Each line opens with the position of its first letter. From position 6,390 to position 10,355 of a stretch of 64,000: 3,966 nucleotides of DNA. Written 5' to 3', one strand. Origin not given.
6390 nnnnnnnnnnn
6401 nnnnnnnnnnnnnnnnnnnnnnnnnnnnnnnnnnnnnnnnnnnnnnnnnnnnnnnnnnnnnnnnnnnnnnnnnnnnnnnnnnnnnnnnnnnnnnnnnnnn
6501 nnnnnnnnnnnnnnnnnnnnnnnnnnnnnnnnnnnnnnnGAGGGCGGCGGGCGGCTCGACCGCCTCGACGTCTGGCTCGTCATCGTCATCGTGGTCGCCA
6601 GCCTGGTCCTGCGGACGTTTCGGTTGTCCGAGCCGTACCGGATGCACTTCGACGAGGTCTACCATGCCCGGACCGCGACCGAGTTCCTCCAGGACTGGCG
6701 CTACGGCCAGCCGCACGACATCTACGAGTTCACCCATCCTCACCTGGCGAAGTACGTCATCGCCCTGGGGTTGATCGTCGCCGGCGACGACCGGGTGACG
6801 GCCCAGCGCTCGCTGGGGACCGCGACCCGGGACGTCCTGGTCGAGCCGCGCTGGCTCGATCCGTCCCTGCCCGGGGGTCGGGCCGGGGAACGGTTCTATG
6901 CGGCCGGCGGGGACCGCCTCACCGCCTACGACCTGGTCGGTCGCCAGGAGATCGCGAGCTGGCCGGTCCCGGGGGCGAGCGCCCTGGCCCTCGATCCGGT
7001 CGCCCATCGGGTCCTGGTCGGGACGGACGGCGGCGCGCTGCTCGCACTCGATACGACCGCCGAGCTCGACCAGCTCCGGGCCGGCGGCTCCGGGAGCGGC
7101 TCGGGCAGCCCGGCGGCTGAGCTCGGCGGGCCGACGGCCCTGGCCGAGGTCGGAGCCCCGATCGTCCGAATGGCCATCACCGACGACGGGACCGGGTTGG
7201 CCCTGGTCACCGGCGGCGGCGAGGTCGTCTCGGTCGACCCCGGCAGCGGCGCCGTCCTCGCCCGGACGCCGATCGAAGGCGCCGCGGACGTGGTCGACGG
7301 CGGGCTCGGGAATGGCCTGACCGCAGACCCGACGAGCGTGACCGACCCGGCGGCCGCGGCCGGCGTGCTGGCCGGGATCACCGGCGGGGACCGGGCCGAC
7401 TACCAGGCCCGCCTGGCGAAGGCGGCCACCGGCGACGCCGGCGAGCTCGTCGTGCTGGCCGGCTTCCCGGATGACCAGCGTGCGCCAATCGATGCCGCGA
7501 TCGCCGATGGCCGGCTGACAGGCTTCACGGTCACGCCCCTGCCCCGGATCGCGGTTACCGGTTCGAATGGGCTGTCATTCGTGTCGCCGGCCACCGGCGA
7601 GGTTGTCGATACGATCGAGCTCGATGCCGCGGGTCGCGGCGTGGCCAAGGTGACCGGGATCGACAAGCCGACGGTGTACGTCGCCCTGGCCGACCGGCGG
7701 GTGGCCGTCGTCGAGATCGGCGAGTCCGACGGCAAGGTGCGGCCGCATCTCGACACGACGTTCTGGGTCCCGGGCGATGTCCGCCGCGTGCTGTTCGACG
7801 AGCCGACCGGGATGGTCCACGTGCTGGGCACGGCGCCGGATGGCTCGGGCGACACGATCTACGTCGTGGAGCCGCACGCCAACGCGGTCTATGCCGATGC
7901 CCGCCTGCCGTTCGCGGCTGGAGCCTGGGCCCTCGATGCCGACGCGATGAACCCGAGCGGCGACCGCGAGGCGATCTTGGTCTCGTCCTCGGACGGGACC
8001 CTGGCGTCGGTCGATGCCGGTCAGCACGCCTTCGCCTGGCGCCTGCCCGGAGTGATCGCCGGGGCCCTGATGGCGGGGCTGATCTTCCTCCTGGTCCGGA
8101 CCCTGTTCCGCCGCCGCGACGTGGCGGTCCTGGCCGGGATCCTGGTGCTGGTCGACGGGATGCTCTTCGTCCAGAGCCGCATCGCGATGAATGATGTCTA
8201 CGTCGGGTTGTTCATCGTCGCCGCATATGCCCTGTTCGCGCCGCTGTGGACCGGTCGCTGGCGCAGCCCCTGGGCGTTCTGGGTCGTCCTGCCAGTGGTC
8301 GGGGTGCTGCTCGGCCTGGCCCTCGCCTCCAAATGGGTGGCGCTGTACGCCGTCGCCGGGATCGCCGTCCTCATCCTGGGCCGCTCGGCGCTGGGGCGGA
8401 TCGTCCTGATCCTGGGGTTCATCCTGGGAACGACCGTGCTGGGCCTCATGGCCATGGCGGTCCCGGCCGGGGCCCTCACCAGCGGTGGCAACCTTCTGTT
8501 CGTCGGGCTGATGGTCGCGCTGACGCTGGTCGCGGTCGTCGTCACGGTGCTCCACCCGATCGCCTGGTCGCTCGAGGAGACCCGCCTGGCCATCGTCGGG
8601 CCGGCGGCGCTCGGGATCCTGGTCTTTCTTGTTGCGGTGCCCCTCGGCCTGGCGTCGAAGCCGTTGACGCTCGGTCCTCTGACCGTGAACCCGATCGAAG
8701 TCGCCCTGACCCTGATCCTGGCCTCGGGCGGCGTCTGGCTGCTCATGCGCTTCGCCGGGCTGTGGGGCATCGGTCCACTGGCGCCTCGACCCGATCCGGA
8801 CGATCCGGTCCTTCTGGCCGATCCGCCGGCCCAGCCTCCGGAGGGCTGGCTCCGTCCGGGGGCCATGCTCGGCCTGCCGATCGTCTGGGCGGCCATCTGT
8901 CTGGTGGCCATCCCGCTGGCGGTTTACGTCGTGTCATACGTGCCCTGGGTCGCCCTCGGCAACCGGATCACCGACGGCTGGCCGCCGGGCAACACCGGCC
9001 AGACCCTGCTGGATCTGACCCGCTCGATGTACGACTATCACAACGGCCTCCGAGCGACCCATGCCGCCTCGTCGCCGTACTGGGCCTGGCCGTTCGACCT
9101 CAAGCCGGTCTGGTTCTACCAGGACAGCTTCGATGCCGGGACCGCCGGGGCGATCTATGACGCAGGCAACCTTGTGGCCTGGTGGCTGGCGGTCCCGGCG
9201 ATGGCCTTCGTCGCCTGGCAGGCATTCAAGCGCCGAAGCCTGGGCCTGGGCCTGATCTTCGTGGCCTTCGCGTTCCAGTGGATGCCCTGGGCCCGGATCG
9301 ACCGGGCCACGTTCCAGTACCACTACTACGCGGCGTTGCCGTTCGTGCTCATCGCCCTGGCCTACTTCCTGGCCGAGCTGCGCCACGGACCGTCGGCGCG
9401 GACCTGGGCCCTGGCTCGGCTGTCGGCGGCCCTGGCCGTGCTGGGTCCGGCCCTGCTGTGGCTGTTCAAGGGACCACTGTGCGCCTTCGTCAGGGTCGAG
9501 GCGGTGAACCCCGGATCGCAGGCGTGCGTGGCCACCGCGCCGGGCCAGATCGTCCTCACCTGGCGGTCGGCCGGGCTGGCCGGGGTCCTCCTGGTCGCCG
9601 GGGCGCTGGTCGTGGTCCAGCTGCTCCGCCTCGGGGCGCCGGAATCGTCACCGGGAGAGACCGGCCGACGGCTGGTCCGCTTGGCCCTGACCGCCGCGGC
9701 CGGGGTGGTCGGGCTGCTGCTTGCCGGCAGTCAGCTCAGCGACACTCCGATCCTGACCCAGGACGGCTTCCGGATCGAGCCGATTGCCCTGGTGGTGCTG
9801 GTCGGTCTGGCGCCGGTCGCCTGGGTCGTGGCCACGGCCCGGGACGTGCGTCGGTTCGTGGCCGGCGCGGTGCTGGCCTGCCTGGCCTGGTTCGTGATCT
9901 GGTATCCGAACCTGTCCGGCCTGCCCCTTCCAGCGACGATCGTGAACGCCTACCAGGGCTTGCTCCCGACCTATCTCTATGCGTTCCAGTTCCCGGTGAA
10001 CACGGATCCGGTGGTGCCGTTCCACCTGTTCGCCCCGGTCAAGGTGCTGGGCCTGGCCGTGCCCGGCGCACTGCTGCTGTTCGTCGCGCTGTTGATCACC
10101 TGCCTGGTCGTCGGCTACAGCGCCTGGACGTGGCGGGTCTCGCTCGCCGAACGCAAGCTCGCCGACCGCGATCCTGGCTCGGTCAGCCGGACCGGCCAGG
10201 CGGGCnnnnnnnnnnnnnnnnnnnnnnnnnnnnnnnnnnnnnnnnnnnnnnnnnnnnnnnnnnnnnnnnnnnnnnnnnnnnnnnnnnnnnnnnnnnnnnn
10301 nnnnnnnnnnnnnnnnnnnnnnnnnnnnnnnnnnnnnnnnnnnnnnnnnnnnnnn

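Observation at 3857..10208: Divergent pair: stand-alone Ppm-like GT2 and an approx. 1800-aa protein fusing two GT-C modules with a beta-propeller-like insertion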

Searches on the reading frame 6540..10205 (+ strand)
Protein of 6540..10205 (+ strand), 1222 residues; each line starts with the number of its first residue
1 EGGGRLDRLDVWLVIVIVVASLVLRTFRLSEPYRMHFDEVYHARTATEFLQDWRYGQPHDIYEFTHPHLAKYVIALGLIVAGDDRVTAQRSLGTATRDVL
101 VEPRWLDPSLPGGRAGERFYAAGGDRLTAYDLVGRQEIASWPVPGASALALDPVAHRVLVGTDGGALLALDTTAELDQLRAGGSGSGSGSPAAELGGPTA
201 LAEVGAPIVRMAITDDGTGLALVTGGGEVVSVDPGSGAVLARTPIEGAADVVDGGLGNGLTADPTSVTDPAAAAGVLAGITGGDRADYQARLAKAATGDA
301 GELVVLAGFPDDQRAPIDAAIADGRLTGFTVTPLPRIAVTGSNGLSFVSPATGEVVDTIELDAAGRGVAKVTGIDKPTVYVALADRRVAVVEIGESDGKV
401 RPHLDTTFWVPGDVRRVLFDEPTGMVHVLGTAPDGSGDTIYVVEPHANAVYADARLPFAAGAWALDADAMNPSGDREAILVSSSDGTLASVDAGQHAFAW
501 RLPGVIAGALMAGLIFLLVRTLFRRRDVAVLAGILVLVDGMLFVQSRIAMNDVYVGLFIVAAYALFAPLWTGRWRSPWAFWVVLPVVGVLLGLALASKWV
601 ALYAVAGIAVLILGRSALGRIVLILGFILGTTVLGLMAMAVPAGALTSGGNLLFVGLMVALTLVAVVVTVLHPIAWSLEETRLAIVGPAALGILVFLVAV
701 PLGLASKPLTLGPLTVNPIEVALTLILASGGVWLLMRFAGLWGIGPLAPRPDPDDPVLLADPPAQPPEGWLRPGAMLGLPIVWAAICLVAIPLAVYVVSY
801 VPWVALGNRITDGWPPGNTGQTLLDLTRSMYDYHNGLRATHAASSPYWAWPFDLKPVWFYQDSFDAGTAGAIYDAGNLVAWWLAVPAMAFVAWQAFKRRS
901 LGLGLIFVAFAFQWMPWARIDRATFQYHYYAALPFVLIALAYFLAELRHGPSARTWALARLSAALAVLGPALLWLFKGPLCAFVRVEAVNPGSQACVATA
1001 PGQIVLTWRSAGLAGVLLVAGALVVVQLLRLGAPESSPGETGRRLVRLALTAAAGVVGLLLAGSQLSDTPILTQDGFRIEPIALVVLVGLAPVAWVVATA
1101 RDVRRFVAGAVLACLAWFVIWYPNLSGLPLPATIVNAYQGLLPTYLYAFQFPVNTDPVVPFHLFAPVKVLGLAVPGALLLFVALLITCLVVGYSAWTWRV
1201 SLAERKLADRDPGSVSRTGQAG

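Call 50: predict_structure(alignment_id=A3)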
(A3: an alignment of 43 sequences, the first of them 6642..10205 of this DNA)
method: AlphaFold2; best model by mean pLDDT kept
length: 1188 residues; sequences in the alignment: 43
mean_pLDDT: 79.1   pTM: 0.76
mean pLDDT of the five models: 79.1, 77.3, 74.8, 74.4, 72.7
residues with pLDDT >= 90: 394; 70-90: 516; 50-70: 180; < 50: 98
segments of 3 or more residues with pLDDT < 50: 1-5, 148-155, 511-514, 803-815, 819-841, 1095-1120, 1180-1188
pLDDT, mean of each block of 10 residues (from residue 1): 47 65 62 62 66 84 91 76 89 87 88 93 94 92 65 52 89 94 93 92 92 93 89 87 89 84 63 86 91 90 93 92 92 88 91 92 83 92 86 91 90 81 93 64 82 85 63 85 94 90 70 60 93 92 91 94 85 92 91 89 72 65 88 91 90 91 89 73 90 93 88 85 82 80 86 94 84 83 86 76 44 49 34 35 74 89 90 91 57 78 92 76 83 79 70 56 59 75 78 70 72 81 81 74 73 83 83 83 66 46 38 37 60 61 83 95 88 71 41
secondary structure, 60 per line:
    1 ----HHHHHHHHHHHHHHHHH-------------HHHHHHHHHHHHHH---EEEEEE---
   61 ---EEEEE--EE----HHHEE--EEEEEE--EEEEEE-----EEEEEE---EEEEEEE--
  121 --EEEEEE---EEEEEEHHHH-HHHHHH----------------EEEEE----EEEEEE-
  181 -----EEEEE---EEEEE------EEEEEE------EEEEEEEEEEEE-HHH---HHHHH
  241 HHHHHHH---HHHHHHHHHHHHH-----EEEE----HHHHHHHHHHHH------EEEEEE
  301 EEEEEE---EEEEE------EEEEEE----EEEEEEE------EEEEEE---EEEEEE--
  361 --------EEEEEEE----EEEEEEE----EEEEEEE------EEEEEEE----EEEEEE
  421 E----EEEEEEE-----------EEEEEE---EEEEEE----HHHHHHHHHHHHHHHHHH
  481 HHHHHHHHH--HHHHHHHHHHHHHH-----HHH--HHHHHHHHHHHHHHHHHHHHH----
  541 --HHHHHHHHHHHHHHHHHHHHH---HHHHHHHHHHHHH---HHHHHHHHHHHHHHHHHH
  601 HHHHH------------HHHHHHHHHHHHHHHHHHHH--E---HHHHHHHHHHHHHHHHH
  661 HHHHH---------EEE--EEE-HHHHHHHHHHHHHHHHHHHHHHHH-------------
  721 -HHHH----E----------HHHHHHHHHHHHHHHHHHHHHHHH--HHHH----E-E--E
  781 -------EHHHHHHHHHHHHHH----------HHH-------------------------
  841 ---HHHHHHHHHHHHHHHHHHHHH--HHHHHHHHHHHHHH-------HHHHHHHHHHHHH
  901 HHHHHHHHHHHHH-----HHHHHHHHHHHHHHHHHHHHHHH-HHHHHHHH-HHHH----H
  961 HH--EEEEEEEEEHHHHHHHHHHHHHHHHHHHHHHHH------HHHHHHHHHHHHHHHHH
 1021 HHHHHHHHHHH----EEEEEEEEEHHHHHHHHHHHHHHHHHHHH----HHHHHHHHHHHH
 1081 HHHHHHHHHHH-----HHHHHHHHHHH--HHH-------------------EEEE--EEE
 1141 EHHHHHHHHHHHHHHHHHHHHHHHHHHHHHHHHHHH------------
elements in order (helices of 4 or more, strands of 3 or more residues): H5-21 H35-48 E52-57 E64-68 E84-89 E92-97 E103-108 E112-118 E123-128 E132-137 H138-141 H143-148 E165-169 E174-179 E186-190 E194-198 E205-210 E217-228 H236-247 H251-263 E269-272 H277-288 E295-306 E310-314 E321-326 E331-337 E344-349 E353-358 E369-375 E380-386 E391-397 E404-410 E415-421 E426-432 E444-449 E453-458 H463-489 H492-505 H516-536 H543-563 H567-579 H583-605 H618-637 H644-665 E675-677 E680-682 H684-707 H722-725 H741-764 H767-770 H789-802 H844-864 H867-880 H888-913 H919-941 H943-950 H952-955 E965-973 H974-997 H1004-1031 E1036-1044 H1045-1064 H1069-1091 H1097-1107 E1132-1135 E1138-1141 H1142-1176
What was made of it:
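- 6792..8021 (+): Seven-bladed beta-propeller (aa 666-1075), YncE/YVTN-like, with a helical sub-insert. It is inserted in loop 1. About 29 strands at pLDDT near 90 (call 50).
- On GT39 / PMT protein O-mannosyltransferase: It lies at the start of the first loop helix in the model (call 50).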

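Call 62: search_solved_structures(query=window:6540-10205:+, max_evalue=0.01, show_alignments=1)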
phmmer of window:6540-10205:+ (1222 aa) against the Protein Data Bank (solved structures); distinct sequences matched with E-value up to 0.01: 2.
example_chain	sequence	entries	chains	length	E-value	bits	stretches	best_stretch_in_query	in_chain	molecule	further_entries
9e61_A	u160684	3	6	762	1.9e-06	29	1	824-890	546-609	Dolichyl-phosphate-mannose--protein mannosyltransferase 4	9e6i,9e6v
9i5k_A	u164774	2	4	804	0.00021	22.3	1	824-937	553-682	Dolichyl-phosphate-mannose--protein mannosyltransferase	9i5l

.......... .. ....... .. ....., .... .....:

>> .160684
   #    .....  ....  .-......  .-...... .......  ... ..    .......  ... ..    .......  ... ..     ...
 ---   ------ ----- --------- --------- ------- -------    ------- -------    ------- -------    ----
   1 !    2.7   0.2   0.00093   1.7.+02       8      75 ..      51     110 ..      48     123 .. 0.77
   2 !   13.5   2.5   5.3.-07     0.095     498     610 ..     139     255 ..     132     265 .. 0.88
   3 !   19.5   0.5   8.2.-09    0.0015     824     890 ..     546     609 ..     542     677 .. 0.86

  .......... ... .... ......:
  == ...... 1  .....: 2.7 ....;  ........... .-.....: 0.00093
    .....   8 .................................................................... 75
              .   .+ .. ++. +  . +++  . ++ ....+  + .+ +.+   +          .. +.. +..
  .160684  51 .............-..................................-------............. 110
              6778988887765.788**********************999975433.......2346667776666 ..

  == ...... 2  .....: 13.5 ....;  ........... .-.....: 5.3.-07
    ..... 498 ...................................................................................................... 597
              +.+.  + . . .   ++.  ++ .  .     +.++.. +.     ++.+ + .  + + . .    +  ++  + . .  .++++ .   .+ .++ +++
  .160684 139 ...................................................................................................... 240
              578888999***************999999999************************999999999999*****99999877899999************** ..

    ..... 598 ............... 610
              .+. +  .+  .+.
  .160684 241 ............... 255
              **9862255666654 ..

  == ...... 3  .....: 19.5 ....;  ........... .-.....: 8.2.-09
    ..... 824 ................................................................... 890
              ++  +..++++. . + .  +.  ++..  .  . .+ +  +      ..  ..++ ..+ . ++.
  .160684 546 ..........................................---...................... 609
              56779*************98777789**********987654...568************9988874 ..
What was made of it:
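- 6564..6791 (+): PMT TM1 plus the first part of extracytoplasmic loop 1. The catalytic Asp-Glu is aa 618-619 (6648-6653), followed by the HPHLAKY helix. Aligns to yeast Pmt4 residues 51-110 (call 62).
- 8022..10205 (+): PMT transmembrane core (aa 1076-1803). Contains the Pfam PMT match (8025-8375), the PMT_4TMC match (9003-9383) and a conserved C-terminal extension. Pmt4 segments aligned in call 62.
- On GT39 / PMT protein O-mannosyltransferase: The first 80 positions are displaced by the insert and align separately to Pmt4 residues 51-110 (call 62).
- Checked: It lies within extracytoplasmic loop 1, between the HPHLAKY helix and TM2, and not after TM2 (calls 50, 62).
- The only PDB sequence relatives are Pmt4 and another PMT, in three collinear segments (call 62).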

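Call 93: fold_search(model_id=the predicted structure, library=pdb)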
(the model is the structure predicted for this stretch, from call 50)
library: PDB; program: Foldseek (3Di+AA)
matches with E <= 10: 1564; with E <= 0.001: 1148
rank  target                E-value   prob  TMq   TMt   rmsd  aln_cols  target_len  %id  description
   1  6tji_A                1.2e-09  1.00  0.18  0.48   8.5       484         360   15  Crystal structure of the computationally designed Cake10 protein (released 2020-05-06)
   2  5m89_B                5.2e-09  1.00  0.20  0.63  12.1       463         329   13  Spliceosome component (released 2018-03-14)
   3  5m89_A                7.4e-09  1.00  0.20  0.63  11.6       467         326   12  Spliceosome component (released 2018-03-14)
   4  6n9g_D                8.8e-09  1.00  0.20  0.61   8.2       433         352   11  Crystal Structure of RGS7-Gbeta5 dimer (released 2019-01-09)
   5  5yzv_B                2.4e-08  1.00  0.21  0.78   5.2       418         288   13  Biophysical and structural characterization of the thermostable WD40 domain of a prokaryotic protein, Thermomonospora  (released 2018-10-03)
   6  2trc_B                2.5e-08  1.00  0.21  0.65   5.8       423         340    9  PHOSDUCIN/TRANSDUCIN BETA-GAMMA COMPLEX (released 1997-06-05)
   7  3ur4_B                2.5e-08  1.00  0.20  0.73   5.5       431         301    9  Crystal structure of human WD repeat domain 5 with compound (released 2011-12-14)
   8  2pbi_B                2.6e-08  1.00  0.21  0.65   6.9       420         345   12  The multifunctional nature of Gbeta5/RGS9 revealed from its crystal structure (released 2008-01-29)
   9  6n9g_C                2.8e-08  1.00  0.21  0.61   8.2       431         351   11  Crystal Structure of RGS7-Gbeta5 dimer (released 2019-01-09)
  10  5yzg_s                3.1e-08  1.00  0.21  0.59   6.0       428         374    9  The Cryo-EM Structure of Human Catalytic Step I Spliceosome (C complex) at 4.1 angstrom resolution (released 2018-08-08)
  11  8qeg_B                3.2e-08  1.00  0.21  0.67   5.8       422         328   10  Crystal structure of the G11 protein heterotrimer bound to YM-254890 inhibitor (released 2025-03-19)
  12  8fl2_NJ               3.8e-08  1.00  0.20  0.56  10.8       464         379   12  Human nuclear pre-60S ribosomal subunit (State I1) (released 2023-07-12)
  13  4v0n_D                4.0e-08  1.00  0.20  0.69   6.0       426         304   12  Crystal structure of BBS1N in complex with ARL6DN, soaked with mercury (released 2014-11-19)
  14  7jv5_B                4.0e-08  1.00  0.20  0.62   7.6       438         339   10  Cryo-EM structure of SKF-81297-bound dopamine receptor 1 in complex with Gs protein (released 2021-02-24)
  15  8fl0_NJ               4.0e-08  1.00  0.20  0.46  12.6       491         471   12  Human nucleolar pre-60S ribosomal subunit (State H) (released 2023-07-12)
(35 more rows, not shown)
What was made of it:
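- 6792..8021 (+): Foldseek returns propellers (call 93).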

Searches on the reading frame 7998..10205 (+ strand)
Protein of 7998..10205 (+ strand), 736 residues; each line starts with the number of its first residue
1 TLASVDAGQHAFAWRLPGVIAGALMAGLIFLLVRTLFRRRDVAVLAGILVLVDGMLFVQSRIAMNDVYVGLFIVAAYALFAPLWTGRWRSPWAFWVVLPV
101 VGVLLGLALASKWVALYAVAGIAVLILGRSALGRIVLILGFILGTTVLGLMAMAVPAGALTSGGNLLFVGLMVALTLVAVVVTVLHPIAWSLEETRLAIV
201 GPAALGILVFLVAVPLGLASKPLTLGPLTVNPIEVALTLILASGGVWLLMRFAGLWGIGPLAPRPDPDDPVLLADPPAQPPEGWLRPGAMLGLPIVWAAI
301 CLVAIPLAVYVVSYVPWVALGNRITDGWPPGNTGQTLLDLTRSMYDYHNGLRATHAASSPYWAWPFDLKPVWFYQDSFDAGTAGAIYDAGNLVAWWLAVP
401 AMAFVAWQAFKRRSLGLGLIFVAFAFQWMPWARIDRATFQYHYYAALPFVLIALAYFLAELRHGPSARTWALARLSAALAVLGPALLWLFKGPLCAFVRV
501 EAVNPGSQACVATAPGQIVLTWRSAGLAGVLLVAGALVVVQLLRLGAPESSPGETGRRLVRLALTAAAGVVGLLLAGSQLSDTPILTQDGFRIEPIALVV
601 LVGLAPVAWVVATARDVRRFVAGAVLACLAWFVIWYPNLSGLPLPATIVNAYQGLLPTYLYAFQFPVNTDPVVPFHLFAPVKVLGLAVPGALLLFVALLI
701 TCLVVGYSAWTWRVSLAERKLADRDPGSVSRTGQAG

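Call 10: search_protein_families(library=pfam, proteins=[window:7998-10205:+], max_evalue=10)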
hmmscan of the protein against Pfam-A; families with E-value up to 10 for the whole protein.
window:7998-10205:+ (736 aa): 3 families
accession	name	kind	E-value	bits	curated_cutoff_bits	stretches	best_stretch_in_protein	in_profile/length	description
PF16192.10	PMT_4TMC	-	3.3e-13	50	32.4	1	336-462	4-146/202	C-terminal four TMM region of protein-O-mannosyltransferase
PF02366.24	PMT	-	6.9e-11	42.6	22.7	1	10-126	81-196/245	Dolichyl-phosphate-mannose-protein mannosyltransferase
PF13231.12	PMT_2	-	2.7e-05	24.9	26.1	1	8-146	18-152/160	Dolichyl-phosphate-mannose-protein mannosyltransferase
